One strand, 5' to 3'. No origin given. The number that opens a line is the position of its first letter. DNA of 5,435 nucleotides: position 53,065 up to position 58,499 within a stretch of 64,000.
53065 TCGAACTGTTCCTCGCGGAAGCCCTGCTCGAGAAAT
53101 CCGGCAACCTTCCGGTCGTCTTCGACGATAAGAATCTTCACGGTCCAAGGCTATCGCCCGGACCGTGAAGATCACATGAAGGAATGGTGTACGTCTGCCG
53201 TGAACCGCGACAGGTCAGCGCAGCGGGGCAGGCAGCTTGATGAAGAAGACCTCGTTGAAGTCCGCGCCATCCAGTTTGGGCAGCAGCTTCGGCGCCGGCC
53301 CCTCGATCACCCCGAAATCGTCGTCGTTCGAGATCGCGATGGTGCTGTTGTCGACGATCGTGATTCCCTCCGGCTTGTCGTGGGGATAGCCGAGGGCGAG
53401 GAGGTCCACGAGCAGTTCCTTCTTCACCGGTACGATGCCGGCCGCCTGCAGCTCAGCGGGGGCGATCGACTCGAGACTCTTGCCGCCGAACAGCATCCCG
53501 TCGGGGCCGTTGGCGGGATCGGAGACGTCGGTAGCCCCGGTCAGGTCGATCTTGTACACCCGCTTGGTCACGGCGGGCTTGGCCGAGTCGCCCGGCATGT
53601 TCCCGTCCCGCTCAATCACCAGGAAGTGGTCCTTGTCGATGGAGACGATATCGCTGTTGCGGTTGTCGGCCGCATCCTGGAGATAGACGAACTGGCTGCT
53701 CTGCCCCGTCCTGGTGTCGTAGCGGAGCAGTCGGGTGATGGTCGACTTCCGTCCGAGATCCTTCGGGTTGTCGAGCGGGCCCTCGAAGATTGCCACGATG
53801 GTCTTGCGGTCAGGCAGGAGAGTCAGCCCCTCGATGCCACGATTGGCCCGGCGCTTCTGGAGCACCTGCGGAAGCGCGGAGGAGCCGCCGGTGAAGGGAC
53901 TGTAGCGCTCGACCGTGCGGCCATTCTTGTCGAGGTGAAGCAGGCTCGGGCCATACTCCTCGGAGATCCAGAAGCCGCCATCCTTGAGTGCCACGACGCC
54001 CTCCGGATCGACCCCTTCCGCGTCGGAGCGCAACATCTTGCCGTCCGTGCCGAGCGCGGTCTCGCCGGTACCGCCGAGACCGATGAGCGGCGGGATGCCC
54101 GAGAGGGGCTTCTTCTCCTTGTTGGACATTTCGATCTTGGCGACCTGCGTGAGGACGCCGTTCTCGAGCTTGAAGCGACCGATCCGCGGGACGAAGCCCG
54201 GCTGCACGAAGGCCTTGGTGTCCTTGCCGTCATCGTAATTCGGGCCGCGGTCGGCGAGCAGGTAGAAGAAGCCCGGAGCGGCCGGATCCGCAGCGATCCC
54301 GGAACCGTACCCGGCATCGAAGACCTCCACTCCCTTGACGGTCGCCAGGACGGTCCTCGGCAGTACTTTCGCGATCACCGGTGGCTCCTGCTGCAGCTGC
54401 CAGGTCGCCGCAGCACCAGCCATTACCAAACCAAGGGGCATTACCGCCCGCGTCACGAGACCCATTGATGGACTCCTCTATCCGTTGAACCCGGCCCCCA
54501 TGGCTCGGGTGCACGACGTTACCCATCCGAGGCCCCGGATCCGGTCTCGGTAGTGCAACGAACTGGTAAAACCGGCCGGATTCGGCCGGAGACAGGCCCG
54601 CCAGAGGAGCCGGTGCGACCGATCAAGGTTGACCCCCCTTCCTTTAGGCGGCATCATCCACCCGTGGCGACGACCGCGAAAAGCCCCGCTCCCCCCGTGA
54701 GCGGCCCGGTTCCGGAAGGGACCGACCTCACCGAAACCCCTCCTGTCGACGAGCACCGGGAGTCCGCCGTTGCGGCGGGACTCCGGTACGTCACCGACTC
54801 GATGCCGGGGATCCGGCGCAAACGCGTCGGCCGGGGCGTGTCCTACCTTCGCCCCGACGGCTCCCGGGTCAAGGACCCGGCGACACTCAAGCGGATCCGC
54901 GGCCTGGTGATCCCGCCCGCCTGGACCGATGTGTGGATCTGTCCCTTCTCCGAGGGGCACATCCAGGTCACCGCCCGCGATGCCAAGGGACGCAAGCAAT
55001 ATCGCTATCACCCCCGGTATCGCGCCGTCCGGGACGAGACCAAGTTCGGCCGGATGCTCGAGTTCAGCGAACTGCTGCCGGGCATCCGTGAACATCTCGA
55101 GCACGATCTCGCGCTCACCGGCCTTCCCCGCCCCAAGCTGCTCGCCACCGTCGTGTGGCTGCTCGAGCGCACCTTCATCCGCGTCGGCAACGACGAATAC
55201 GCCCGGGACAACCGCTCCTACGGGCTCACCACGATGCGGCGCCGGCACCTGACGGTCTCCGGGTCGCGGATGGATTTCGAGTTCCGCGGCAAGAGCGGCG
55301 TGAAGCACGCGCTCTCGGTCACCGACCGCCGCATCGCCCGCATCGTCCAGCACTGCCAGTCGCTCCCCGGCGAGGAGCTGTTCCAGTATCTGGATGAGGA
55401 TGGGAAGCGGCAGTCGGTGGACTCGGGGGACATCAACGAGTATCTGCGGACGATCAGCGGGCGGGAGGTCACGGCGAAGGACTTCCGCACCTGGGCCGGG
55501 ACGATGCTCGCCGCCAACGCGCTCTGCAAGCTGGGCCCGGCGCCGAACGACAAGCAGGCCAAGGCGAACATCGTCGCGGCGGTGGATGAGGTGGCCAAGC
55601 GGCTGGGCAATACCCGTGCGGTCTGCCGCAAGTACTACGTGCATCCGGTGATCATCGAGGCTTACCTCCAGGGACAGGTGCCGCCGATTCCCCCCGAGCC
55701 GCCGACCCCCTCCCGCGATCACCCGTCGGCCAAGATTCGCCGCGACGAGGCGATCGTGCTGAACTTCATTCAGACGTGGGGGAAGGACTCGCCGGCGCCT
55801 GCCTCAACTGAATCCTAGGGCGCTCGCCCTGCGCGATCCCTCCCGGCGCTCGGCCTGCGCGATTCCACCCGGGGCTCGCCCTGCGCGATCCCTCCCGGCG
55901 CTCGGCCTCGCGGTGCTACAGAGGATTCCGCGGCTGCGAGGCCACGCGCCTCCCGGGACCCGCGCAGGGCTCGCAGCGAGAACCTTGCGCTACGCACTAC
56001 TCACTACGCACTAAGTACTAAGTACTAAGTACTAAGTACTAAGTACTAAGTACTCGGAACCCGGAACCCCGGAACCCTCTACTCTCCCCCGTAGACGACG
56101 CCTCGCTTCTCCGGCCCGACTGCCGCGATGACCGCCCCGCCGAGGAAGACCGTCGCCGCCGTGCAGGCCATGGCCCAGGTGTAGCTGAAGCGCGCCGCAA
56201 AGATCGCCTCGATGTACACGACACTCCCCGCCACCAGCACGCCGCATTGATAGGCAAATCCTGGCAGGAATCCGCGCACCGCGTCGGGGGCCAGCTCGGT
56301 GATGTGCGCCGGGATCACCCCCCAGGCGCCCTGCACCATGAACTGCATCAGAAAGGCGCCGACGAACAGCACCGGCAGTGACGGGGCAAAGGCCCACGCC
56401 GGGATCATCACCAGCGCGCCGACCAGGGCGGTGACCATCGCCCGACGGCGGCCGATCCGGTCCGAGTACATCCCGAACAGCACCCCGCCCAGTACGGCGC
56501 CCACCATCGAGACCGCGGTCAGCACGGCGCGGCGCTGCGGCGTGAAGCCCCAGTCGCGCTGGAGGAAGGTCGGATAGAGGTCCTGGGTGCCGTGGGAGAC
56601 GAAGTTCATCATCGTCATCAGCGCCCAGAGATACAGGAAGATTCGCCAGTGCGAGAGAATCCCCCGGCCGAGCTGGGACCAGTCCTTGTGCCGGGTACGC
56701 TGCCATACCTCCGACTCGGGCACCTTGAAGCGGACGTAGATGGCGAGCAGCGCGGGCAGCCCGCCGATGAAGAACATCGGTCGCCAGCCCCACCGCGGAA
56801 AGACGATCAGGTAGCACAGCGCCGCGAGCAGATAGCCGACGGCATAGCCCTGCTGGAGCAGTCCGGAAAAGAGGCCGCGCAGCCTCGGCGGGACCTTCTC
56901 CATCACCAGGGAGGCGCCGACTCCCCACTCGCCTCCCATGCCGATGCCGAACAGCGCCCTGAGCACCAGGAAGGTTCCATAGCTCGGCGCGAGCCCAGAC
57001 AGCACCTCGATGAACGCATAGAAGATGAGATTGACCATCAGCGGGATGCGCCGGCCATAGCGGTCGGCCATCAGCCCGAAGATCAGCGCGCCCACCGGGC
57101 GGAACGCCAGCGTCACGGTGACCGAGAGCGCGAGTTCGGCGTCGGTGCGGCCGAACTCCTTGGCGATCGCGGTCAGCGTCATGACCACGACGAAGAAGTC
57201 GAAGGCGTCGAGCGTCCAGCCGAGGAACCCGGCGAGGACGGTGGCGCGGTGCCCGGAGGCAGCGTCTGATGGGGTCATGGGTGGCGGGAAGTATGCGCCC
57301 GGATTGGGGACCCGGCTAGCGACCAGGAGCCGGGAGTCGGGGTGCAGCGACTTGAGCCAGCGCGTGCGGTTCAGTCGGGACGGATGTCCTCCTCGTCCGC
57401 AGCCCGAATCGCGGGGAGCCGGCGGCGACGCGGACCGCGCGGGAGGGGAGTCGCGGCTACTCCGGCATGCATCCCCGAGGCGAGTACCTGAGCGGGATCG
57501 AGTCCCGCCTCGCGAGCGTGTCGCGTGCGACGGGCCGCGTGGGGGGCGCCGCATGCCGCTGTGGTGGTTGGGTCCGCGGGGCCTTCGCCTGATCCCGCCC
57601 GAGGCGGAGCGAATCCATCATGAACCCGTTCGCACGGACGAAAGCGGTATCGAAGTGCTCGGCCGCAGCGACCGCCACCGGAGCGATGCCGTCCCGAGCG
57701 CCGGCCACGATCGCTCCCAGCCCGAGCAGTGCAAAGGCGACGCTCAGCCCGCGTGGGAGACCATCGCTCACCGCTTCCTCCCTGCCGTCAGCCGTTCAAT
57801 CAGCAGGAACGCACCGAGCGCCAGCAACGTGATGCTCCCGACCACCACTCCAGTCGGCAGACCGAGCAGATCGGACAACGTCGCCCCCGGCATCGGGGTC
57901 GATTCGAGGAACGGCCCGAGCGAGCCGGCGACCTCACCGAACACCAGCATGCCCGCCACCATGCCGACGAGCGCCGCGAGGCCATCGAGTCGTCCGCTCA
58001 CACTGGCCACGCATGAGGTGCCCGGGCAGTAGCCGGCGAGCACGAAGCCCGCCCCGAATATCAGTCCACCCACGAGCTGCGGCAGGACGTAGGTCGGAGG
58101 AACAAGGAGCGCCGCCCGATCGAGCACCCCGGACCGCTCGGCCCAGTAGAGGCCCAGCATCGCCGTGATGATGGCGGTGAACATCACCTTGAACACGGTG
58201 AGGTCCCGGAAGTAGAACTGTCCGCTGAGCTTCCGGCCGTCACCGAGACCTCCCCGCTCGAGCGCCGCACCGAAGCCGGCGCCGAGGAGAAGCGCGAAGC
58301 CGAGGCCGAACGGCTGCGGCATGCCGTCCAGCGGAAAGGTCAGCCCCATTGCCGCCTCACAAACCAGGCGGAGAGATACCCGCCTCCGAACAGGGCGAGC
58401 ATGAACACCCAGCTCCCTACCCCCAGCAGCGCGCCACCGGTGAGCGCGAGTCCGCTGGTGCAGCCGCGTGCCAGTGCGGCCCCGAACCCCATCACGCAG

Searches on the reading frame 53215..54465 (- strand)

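Call 6: search_protein_families(library=pfam, proteins=[window:53215-54465:-])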
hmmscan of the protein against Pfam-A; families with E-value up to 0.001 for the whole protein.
window:53215-54465:- (416 aa): 1 family
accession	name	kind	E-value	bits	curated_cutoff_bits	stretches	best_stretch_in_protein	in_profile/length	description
PF13449.12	Phytase-like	-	9.8e-54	183.6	27.6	1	55-384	7-284/284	Esterase-like activity of phytase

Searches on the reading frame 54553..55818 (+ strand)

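Call 6: search_protein_families(library=pfam, proteins=[window:54553-55818:+])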
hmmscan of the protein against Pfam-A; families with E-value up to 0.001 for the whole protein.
window:54553-55818:+ (421 aa): 2 families
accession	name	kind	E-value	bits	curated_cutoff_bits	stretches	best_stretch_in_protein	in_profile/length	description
PF01028.25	Topoisom_I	-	8.9e-38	130.3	23.7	1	156-365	4-204/228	Eukaryotic DNA topoisomerase I, catalytic core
PF21338.2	Top1B_N_bact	-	1.1e-22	79.8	27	1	97-143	3-49/49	Bacterial DNA topoisomerase IB, N-terminal domain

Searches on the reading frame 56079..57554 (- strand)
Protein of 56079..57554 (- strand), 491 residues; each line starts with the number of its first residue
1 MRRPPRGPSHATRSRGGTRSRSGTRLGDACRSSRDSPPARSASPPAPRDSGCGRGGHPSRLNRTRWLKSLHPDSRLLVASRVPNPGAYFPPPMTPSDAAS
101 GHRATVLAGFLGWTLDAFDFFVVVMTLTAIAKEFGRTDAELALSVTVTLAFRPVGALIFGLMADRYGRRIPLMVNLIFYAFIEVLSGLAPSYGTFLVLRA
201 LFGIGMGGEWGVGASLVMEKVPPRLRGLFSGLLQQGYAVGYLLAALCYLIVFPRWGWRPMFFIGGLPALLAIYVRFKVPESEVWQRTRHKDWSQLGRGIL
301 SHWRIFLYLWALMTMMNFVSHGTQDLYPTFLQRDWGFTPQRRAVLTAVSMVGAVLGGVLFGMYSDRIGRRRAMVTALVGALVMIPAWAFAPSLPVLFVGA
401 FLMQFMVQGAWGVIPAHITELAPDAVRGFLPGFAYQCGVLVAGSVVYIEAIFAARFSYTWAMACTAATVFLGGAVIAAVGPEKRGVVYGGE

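Call 6: search_protein_families(library=pfam, proteins=[window:56079-57554:-])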
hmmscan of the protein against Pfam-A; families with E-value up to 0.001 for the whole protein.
window:56079-57554:- (491 aa): 3 families
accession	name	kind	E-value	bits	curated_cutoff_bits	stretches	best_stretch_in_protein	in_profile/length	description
PF07690.21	MFS_1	-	1e-38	133.6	33.4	2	111-318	3-219/347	Major Facilitator Superfamily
PF00083.30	Sugar_tr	-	1.2e-36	127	22.3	2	137-290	44-203/452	Sugar (and other) transporter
PF12832.13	MFS_1_like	-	5.5e-05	22.8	25.2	0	139-432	34-340/373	MFS_1 like family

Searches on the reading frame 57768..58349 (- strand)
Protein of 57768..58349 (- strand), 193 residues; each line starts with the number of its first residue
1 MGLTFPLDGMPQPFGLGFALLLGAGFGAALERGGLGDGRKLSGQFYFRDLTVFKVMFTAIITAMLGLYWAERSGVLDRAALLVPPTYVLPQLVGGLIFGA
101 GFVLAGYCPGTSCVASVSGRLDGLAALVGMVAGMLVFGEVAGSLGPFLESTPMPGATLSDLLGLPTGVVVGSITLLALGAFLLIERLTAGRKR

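Call 6: search_protein_families(library=pfam, proteins=[window:57768-58349:-])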
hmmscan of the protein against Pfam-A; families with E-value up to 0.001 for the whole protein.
window:57768-58349:- (193 aa): 2 families
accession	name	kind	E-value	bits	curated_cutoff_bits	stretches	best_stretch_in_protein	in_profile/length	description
PF04143.19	Sulf_transp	-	6.4e-17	62.5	27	1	42-188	11-153/310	Sulphur transport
PF20398.3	DUF6691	-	8e-07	29.9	27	1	19-138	6-131/142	Family of unknown function (DUF6691)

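Call 39: search_protein_families(library=ncbifam, proteins=[window:57768-58349:-], max_evalue=0.00001)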
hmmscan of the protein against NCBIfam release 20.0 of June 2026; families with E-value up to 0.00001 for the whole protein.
window:57768-58349:- (193 aa): 1 family
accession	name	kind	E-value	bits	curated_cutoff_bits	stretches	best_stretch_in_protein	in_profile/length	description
NF033796.1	selen_YedE_FdhT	exception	3.8e-07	29.6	350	1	16-183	216-377/387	selenium metabolism membrane protein YedE/FdhT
